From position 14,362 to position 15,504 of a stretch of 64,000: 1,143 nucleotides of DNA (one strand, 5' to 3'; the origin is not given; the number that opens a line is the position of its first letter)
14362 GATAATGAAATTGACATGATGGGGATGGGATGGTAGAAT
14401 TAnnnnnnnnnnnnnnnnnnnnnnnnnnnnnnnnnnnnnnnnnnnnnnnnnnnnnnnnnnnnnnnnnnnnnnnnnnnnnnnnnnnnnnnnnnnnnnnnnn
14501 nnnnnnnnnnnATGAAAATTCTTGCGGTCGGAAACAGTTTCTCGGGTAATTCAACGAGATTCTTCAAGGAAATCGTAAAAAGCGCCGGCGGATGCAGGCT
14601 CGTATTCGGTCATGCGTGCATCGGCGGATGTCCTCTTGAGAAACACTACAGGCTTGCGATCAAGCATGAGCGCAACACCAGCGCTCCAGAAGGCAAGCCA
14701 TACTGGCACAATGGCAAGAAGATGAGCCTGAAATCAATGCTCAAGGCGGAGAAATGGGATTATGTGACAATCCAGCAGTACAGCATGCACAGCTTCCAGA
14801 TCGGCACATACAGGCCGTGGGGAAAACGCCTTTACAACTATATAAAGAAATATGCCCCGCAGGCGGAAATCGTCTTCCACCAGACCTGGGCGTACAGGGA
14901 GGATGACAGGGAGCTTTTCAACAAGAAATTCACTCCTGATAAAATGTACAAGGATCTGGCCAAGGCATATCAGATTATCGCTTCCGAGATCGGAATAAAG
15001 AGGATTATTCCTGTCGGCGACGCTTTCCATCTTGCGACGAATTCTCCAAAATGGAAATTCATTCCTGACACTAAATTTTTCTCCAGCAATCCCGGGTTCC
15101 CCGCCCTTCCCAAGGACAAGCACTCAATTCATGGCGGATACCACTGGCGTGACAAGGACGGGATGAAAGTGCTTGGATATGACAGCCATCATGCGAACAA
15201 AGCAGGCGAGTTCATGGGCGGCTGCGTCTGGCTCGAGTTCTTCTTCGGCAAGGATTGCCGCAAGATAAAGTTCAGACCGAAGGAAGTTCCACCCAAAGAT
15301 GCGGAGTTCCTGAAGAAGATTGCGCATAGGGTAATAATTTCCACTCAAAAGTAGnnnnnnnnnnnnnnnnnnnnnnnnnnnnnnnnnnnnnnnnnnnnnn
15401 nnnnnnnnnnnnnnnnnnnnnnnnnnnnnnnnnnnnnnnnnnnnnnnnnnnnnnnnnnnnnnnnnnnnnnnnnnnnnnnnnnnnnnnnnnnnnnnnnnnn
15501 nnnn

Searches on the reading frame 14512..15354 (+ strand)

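Call 10: search_protein_families(library=pfam, proteins=[window:14512-15354:+])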
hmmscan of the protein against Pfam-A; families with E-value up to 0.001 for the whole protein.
window:14512-15354:+ (280 aa): 1 family
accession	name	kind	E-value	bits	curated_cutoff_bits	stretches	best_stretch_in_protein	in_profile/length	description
PF16227.11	DUF4886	-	3.4e-46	157.7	26.7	2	2-178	1-182/242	Domain of unknown function (DUF4886)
